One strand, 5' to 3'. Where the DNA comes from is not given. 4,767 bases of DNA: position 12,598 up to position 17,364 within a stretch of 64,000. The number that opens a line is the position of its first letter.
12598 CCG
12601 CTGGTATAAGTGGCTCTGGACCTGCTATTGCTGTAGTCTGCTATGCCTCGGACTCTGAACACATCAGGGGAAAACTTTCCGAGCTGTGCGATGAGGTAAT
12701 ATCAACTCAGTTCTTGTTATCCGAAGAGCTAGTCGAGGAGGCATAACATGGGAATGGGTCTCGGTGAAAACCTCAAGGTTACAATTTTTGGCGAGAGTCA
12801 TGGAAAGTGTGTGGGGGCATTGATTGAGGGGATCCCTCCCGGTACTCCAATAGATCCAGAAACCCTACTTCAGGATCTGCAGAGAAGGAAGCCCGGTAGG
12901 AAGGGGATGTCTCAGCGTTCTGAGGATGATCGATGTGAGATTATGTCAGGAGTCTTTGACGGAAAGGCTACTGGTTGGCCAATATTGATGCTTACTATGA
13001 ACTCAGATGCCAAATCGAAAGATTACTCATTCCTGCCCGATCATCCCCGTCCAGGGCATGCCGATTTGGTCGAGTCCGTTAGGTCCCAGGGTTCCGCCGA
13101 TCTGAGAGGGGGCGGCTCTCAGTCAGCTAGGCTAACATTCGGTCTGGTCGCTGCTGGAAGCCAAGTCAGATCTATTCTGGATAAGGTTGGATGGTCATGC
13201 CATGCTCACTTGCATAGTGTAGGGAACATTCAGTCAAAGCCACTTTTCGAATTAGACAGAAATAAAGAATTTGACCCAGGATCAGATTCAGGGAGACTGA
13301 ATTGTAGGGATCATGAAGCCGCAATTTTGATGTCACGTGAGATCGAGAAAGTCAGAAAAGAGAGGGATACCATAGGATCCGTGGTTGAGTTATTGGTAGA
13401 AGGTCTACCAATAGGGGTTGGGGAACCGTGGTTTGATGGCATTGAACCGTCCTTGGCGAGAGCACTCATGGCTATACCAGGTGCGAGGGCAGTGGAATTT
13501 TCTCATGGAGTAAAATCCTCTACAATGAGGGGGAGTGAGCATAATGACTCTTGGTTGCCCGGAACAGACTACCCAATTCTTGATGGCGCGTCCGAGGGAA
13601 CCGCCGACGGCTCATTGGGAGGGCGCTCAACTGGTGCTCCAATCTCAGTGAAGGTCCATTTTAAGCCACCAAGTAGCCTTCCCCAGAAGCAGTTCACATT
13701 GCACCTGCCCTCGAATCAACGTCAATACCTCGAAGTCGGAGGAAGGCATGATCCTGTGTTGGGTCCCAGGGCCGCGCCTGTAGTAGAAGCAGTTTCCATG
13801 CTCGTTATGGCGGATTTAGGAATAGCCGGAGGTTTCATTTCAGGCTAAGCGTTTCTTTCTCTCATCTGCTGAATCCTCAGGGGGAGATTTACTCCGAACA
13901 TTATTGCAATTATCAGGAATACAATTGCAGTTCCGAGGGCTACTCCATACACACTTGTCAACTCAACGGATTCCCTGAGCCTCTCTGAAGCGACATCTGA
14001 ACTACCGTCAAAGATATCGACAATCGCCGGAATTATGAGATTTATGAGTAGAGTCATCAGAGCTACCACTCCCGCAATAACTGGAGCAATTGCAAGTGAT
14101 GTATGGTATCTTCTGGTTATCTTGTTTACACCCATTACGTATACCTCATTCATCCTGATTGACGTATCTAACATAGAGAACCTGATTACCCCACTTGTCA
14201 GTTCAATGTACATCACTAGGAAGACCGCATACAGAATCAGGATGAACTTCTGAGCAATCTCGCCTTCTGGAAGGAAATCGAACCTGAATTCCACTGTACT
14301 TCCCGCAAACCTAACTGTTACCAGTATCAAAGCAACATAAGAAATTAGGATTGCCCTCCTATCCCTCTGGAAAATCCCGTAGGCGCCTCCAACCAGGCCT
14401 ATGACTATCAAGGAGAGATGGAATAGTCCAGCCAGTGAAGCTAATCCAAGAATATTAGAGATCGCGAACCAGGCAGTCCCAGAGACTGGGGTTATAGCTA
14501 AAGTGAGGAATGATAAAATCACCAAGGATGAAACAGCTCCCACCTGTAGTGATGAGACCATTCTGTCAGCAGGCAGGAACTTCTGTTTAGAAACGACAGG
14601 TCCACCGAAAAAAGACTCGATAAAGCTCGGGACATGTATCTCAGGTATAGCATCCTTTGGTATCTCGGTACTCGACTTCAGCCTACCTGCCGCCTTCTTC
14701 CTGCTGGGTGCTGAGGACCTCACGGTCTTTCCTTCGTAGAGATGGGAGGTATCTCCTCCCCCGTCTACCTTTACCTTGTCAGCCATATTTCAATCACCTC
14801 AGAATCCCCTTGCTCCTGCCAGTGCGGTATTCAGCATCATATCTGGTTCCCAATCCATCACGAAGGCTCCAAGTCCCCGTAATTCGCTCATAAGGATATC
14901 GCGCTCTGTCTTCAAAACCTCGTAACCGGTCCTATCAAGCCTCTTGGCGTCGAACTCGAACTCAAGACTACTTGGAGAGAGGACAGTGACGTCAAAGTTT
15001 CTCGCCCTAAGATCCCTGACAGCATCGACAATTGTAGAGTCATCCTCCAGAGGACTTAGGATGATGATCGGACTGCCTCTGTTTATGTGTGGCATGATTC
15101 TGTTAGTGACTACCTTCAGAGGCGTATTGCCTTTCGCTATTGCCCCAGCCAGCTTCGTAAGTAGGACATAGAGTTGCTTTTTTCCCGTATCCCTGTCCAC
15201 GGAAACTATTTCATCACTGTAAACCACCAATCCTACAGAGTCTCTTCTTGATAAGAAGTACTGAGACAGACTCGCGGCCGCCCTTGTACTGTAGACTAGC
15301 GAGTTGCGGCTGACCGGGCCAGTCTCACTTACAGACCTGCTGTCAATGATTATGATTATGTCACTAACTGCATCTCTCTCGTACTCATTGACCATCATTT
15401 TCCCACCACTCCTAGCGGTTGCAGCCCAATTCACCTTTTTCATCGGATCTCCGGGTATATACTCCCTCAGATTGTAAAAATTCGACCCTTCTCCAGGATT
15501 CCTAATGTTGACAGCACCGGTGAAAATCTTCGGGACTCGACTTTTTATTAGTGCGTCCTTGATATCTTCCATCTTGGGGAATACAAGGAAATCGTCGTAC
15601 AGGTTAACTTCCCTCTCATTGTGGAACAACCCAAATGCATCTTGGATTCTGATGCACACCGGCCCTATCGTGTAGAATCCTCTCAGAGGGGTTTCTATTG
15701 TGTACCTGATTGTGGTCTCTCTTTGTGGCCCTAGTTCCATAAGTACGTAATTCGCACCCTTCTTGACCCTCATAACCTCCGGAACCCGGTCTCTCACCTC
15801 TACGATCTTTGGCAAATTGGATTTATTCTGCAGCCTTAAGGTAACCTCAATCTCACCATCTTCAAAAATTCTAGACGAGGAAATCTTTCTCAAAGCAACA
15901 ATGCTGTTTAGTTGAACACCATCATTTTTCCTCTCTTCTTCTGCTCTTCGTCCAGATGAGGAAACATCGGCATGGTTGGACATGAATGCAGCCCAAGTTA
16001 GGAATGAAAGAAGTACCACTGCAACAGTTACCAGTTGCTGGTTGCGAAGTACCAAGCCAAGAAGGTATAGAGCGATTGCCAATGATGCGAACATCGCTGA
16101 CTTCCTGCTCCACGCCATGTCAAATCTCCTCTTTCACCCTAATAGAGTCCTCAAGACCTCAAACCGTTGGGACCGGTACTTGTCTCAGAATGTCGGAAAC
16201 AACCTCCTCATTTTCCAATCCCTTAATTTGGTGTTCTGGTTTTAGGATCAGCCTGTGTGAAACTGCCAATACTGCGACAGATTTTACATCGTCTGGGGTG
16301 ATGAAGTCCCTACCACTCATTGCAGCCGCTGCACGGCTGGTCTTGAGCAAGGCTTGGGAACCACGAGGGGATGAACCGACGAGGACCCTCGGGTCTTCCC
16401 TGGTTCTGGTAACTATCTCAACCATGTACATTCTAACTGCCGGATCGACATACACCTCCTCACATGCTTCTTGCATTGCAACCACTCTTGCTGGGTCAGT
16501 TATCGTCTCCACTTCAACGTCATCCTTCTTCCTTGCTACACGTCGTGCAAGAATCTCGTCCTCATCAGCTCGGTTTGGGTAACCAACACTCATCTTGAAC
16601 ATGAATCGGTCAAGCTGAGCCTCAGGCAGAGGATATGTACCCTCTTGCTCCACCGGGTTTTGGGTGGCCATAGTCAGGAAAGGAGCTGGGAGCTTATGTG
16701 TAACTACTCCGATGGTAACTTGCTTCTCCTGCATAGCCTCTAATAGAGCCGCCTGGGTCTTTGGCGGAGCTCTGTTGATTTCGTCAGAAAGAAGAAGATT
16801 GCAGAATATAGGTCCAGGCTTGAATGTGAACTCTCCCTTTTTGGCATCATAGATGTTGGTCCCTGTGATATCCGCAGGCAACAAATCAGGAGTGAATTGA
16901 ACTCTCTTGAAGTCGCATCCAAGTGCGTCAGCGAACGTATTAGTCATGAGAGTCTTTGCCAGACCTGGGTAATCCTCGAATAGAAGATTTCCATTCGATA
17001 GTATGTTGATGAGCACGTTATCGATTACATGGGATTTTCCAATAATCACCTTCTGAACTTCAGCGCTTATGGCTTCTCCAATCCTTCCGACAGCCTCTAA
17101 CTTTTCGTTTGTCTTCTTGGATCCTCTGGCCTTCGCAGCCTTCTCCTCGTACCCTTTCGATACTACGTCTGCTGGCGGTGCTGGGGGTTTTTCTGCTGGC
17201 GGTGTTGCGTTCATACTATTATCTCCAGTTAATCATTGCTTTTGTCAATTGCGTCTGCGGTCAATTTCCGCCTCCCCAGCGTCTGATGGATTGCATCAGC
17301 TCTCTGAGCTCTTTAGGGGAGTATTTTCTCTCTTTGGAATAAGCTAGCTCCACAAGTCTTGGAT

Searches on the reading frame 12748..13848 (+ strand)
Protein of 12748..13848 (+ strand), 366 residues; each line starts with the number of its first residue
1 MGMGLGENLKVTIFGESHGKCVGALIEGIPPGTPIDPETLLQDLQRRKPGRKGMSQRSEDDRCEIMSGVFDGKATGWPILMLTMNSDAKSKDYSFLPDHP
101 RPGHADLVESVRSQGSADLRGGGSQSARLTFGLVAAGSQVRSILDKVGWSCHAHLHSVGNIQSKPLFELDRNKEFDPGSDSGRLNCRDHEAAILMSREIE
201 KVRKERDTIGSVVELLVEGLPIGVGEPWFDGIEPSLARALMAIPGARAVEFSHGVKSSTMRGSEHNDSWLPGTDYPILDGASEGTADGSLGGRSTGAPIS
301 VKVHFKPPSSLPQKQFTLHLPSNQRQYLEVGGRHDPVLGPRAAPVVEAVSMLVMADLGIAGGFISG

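Call 51: search_protein_families(library=pfam, proteins=[window:12748-13848:+], max_evalue=0.0001)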
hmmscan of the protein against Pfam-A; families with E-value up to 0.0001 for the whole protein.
window:12748-13848:+ (366 aa): 1 family
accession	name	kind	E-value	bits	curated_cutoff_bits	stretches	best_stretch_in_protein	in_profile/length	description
PF01264.26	Chorismate_synt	-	2.7e-97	325.8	27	1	9-357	1-325/327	Chorismate synthase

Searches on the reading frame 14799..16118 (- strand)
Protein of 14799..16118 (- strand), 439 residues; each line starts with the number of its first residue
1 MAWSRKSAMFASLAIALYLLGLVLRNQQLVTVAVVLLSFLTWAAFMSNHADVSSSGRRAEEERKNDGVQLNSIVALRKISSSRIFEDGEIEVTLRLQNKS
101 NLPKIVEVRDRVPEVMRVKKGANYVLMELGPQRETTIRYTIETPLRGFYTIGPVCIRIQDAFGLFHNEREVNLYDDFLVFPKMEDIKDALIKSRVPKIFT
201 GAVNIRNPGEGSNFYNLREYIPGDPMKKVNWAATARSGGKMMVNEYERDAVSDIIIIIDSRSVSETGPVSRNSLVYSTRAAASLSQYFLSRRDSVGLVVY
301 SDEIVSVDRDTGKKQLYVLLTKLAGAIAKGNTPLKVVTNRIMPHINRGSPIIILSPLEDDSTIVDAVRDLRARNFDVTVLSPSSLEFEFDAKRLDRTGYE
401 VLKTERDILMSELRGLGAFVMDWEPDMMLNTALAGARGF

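Call 51: search_protein_families(library=pfam, proteins=[window:14799-16118:-], max_evalue=0.0001)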
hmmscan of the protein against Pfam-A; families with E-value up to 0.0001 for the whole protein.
window:14799-16118:- (439 aa): 1 family
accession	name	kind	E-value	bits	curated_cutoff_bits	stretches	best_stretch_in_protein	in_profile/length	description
PF01882.25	DUF58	-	4e-13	49.5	23.4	1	217-373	2-160/216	Protein of unknown function DUF58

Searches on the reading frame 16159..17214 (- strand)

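Call 51: search_protein_families(library=pfam, proteins=[window:16159-17214:-], max_evalue=0.0001)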
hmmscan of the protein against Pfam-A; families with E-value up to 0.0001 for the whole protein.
window:16159-17214:- (351 aa): 4 families
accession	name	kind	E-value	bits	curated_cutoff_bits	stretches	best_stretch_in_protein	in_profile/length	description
PF07726.17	AAA_3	-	1.8e-63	212.7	27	1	77-206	2-131/131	ATPase family associated with various cellular activities (AAA)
PF17863.7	AAA_lid_2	-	2.6e-22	78.8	22.7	1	270-342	2-74/74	AAA lid domain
PF20030.5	bpMoxR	-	1.3e-09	37.9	27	1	49-237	6-193/205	MoxR domain in the MoxR-vWA-beta-propeller ternary systems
PF07728.20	AAA_5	-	6e-09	36.5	22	1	83-204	8-139/139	AAA domain (dynein-related subfamily)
